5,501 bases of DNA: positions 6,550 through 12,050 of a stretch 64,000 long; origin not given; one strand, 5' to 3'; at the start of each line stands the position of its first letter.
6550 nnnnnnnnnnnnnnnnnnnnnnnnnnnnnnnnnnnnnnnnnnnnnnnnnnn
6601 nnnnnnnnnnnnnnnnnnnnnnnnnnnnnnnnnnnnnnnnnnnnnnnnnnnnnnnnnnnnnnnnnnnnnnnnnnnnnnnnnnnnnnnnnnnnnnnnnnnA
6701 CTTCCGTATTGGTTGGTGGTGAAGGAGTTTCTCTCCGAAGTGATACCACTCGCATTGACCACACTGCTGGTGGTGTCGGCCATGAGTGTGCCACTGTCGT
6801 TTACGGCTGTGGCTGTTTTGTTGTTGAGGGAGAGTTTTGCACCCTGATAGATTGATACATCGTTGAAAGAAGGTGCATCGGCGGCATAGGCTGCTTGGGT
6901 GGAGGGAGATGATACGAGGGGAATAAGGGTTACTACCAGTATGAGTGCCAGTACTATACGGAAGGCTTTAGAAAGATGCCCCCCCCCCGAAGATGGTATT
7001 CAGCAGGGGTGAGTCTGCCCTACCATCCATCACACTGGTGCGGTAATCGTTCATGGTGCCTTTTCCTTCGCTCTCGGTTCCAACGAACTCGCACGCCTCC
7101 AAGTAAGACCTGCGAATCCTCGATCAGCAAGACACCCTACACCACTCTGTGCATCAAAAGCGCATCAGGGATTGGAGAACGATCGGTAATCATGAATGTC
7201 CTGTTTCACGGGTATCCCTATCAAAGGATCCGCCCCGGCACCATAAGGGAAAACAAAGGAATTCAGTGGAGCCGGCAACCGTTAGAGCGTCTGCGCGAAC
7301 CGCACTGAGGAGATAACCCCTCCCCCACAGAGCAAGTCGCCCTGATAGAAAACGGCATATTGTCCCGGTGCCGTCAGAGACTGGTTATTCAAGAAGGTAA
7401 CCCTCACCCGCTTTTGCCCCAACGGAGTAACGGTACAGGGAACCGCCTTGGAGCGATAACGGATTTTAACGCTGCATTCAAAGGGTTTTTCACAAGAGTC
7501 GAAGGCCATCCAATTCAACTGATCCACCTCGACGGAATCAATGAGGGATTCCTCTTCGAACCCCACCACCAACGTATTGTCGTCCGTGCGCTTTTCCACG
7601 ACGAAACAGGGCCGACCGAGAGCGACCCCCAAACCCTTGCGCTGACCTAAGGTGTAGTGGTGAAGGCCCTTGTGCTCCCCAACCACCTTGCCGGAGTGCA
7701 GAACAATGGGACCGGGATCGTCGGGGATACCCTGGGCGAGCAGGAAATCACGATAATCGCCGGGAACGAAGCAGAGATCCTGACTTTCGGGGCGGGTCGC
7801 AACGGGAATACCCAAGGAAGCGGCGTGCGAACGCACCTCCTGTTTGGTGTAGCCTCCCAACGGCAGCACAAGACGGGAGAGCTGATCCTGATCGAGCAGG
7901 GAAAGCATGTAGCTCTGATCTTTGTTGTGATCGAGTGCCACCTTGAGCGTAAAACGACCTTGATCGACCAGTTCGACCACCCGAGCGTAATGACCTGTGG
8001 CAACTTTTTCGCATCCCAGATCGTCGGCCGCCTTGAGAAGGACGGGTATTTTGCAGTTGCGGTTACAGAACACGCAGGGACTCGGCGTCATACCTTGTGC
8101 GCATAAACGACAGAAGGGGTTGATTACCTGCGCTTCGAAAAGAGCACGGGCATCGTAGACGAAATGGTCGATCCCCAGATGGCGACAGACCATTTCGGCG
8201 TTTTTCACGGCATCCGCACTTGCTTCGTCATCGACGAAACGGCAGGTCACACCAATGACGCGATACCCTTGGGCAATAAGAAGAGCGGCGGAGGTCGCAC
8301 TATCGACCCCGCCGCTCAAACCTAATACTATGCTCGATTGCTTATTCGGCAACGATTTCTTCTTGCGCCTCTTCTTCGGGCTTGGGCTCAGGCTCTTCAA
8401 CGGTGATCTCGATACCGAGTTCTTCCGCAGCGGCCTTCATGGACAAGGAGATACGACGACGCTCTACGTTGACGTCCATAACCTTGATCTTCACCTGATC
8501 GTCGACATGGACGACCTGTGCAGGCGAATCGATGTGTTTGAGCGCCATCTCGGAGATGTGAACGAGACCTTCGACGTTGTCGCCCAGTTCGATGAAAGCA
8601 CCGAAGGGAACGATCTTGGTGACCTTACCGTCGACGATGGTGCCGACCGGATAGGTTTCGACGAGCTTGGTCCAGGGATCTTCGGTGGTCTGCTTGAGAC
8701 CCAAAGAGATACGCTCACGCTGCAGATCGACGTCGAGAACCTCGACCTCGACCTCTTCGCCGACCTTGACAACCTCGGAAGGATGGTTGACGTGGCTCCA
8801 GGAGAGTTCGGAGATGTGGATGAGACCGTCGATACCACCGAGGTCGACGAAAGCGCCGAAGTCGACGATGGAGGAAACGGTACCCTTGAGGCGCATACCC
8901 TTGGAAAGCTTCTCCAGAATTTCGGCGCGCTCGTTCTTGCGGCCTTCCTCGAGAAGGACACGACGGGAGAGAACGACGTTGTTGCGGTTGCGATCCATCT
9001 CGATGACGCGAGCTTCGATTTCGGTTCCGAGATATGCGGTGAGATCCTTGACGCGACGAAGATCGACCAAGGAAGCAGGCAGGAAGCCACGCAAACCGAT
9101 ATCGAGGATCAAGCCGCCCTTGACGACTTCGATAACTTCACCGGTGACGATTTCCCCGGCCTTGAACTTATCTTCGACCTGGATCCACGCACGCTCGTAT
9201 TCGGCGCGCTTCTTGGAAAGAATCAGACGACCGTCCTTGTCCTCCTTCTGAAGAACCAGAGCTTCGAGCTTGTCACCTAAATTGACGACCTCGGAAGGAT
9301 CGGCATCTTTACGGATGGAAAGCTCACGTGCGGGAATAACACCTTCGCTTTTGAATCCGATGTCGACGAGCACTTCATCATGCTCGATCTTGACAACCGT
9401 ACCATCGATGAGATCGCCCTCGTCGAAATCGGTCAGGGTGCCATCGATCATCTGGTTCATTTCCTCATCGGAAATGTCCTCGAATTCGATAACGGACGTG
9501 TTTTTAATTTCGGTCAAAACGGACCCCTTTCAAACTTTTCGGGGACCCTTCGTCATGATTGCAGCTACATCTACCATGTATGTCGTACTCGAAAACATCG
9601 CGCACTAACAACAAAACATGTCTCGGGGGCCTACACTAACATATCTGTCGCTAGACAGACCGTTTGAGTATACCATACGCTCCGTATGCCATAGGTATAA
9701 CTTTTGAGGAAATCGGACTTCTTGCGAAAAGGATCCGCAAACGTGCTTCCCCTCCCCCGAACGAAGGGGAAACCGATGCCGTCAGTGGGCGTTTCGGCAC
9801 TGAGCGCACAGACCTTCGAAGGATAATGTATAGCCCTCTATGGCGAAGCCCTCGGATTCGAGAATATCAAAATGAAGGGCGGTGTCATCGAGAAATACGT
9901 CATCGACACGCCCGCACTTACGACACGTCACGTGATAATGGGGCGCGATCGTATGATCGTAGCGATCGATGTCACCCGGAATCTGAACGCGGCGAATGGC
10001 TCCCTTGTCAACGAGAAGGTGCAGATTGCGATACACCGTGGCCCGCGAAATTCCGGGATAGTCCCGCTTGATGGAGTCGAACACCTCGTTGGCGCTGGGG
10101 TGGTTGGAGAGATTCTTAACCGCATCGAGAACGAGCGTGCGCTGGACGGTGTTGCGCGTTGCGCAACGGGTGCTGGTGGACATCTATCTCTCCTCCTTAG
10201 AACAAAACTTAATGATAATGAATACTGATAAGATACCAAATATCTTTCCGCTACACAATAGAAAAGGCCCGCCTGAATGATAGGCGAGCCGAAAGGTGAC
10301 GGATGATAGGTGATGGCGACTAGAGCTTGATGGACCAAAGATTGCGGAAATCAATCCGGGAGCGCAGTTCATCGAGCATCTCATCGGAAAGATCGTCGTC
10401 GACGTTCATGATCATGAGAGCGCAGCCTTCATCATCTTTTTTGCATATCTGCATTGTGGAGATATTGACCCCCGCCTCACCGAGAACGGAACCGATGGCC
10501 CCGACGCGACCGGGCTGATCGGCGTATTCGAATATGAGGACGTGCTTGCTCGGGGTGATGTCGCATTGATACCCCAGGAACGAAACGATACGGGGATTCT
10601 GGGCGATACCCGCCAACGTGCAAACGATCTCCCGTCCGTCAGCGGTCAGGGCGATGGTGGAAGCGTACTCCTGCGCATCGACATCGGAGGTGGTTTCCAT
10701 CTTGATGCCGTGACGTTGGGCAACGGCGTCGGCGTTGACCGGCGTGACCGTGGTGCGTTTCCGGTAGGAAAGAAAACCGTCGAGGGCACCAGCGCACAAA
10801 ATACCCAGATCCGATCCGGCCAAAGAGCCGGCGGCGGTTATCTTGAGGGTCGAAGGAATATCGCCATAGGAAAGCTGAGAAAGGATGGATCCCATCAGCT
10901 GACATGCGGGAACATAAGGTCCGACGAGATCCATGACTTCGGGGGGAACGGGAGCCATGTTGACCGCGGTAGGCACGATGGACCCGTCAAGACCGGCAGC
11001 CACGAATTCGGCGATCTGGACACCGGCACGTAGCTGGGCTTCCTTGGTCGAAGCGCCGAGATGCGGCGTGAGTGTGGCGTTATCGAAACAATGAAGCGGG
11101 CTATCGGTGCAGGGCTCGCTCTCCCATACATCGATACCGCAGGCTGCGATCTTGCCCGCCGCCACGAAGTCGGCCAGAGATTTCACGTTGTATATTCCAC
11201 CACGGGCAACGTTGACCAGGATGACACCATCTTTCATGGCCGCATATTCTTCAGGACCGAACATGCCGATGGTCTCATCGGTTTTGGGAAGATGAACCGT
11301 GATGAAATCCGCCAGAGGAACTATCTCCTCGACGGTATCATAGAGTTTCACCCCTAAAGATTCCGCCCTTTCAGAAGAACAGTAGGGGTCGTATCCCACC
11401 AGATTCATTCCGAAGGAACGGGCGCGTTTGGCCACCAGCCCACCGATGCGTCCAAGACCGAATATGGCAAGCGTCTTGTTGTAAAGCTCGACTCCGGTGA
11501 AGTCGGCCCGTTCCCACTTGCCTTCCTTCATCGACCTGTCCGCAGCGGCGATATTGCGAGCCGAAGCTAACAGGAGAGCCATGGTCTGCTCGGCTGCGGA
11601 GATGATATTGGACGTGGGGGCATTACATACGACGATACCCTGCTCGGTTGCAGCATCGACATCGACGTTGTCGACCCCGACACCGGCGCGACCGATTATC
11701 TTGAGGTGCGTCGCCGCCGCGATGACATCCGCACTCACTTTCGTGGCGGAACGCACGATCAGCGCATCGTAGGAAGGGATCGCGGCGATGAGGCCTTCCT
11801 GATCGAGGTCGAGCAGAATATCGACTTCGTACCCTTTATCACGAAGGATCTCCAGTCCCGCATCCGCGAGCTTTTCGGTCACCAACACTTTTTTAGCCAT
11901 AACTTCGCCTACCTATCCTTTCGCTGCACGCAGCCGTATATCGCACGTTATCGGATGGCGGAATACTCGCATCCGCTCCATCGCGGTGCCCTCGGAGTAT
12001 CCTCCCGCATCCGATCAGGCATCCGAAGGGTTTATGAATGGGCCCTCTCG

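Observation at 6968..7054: G10 tract separates a large secreted surface-protein gene from its own start codon and signal peptide (candidate phase-variation switch)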

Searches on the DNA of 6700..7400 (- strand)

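Call 9: search_dna_similar(query=window:6700-7400:-, collection=plasmids, mode=near)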
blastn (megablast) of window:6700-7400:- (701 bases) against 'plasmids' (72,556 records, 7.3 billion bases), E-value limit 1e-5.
No match.

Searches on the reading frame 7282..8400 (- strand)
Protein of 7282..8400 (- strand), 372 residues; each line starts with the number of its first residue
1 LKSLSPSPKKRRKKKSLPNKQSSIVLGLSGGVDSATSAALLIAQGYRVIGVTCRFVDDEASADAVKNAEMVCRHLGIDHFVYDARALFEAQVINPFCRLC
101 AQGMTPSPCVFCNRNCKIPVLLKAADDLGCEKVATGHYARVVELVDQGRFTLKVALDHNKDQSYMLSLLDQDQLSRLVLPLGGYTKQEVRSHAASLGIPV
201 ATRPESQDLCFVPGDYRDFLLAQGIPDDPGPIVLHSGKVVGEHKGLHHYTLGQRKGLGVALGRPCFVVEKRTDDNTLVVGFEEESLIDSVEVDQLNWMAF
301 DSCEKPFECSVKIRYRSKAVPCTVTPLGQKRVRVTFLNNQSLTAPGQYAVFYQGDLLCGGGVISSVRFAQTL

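Call 74: search_protein_families(library=ncbifam, proteins=[window:7282-8400:-], max_evalue=1e-10)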
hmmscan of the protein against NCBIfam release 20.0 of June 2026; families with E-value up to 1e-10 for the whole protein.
window:7282-8400:- (372 aa): 4 families
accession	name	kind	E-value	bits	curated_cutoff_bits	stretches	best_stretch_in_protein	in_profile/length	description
NF001138.1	PRK00143.1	equivalog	9.6e-111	370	284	1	24-363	2-345/345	tRNA 2-thiouridine(34) synthase MnmA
TIGR00420.1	trmU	equivalog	9.2e-91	304.3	236.95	1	23-363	2-351/351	tRNA 2-thiouridine(34) synthase MnmA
NF011258.0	PRK14664.1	equivalog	7.9e-84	281.8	680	1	19-367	3-349/362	tRNA 2-thiouridine(34) synthase MnmA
NF011259.0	PRK14665.1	equivalog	3.1e-71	240.2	364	1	20-363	4-358/360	tRNA 2-thiouridine(34) synthase MnmA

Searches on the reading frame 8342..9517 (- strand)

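Call 74: search_protein_families(library=ncbifam, proteins=[window:8342-9517:-], max_evalue=1e-10)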
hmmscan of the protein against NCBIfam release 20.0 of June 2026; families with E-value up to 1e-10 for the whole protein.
window:8342-9517:- (391 aa): 29 families (the best 25 are shown)
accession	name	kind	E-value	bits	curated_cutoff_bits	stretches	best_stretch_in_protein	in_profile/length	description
NF005911.0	PRK07899.1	equivalog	5.6e-171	569.5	691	1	5-370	6-372/486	30S ribosomal protein S1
NF005208.0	PRK06676.1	equivalog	6e-130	433.7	368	1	18-372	4-359/391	30S ribosomal protein S1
NF004952.0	PRK06299.1-2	equivalog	4.1e-128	428.2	524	1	14-364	27-377/580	30S ribosomal protein S1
NF000907.0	PRK00087.1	equivalog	1.1e-121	407.2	624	1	15-383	284-655/671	bifunctional 4-hydroxy-3-methylbut-2-enyl diphosphate reductase/30S ribosomal protein S1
NF004953.0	PRK06299.1-3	equivalog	3e-114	382.4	720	1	10-367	22-375/580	30S ribosomal protein S1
NF004954.0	PRK06299.1-4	equivalog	1.4e-109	366.8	727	1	29-364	16-350/560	30S ribosomal protein S1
TIGR00717.1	rpsA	equivalog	7.5e-108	361.3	577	1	30-364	15-346/516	30S ribosomal protein S1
NF004955.0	PRK06299.1-5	equivalog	1.5e-100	337.1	878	1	16-365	8-358/566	30S ribosomal protein S1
NF004951.0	PRK06299.1-1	equivalog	2.7e-97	326.4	918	1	22-363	7-349/556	30S ribosomal protein S1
NF010379.0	PRK13806.1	equivalog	1.5e-82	277.8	648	1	24-364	25-366/491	30S ribosomal protein S1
NF005639.0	PRK07400.1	equivalog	3.8e-73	246.1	460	2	16-282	14-272/318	30S ribosomal protein S1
NF004956.0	PRK06299.1-6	equivalog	3.3e-63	214.1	711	1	12-362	9-357/554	30S ribosomal protein S1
NF005973.0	PRK08059.1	equivalog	9.6e-52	174.3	148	2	286-366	2-82/123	S1 domain-containing post-transcriptional regulator GSP13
NF040579.1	S1_dom_CvfD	subfamily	4.8e-50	168.5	117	2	290-367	2-79/113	CvfD/Ygs/GSP13 family RNA-binding post-transcriptional regulator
NF008805.1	PRK11824.1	equivalog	5e-41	140.8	471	2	283-362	604-682/683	polyribonucleotide nucleotidyltransferase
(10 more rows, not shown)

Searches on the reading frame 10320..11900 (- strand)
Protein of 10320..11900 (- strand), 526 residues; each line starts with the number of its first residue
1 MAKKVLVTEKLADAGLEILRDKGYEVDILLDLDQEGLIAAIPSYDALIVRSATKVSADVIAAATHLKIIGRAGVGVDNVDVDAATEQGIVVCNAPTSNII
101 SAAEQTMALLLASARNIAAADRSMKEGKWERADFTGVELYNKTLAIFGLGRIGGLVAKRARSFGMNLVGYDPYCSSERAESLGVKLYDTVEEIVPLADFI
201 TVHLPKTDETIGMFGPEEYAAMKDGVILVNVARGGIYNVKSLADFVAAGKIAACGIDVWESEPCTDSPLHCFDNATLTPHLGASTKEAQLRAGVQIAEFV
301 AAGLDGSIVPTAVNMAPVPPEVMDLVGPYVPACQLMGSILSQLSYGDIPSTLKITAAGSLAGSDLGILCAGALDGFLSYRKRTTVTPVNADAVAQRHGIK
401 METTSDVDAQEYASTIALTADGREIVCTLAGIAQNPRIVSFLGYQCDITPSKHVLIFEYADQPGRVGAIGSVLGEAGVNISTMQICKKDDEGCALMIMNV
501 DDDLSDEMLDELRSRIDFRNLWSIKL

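Call 74: search_protein_families(library=ncbifam, proteins=[window:10320-11900:-], max_evalue=1e-10)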
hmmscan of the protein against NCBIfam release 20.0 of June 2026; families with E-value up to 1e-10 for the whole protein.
window:10320-11900:- (526 aa): 21 families
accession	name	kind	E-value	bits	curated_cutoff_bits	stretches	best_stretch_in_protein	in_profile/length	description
TIGR01327.1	PGDH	equivalog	2.1e-175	584.5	454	1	4-522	1-521/525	phosphoglycerate dehydrogenase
NF009714.1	PRK13243.1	equivalog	2e-67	227.9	455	1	2-315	2-324/332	glyoxylate reductase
NF008759.0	PRK11790.1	equivalog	2.4e-67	227.4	404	1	3-318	12-331/410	phosphoglycerate dehydrogenase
NF005069.0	PRK06487.1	equivalog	6.7e-48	163.4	448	1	47-306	51-313/320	2-hydroxyacid dehydrogenase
NF011938.0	PRK15409.1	equivalog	9.6e-47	159.6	492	1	36-314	38-319/324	glyoxylate/hydroxypyruvate reductase GhrB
NF005750.0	PRK07574.1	equivalog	1.1e-45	156.3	329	1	54-295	103-348/386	NAD-dependent formate dehydrogenase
NF005027.0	PRK06436.1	equivalog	7.9e-38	130.3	261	1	62-295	46-270/303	2-hydroxyacid dehydrogenase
NF006263.0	PRK08410.1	equivalog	8.1e-38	130.5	389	1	8-290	8-293/311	D-2-hydroxyacid dehydrogenase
NF041369.1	Dhydh_Halo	equivalog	5.4e-37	127.7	400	1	73-291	63-282/305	D-2-hydroxyacid dehydrogenase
NF001309.0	PRK00257.1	equivalog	4.2e-32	111.5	434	1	39-305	33-279/379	4-phosphoerythronate dehydrogenase PdxB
NF006374.0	PRK08605.1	subfamily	1.1e-31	110.2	356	1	24-262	26-266/332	D-lactate dehydrogenase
NF009127.0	PRK12480.1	equivalog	1.1e-27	96.9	579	1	31-262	33-264/330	D-lactate dehydrogenase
NF005387.0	PRK06932.1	equivalog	4.8e-27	94.8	492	1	47-282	47-288/314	2-hydroxyacid dehydrogenase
NF000492.1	vanH_gen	exception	6.2e-26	91.2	540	1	49-262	48-255/312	D-lactate dehydrogenase VanH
NF000371.1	vanH_Agroup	exception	2.5e-22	79.5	700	1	42-262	46-260/322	VanH-A/VanH-Pt family D-lactate dehydrogenase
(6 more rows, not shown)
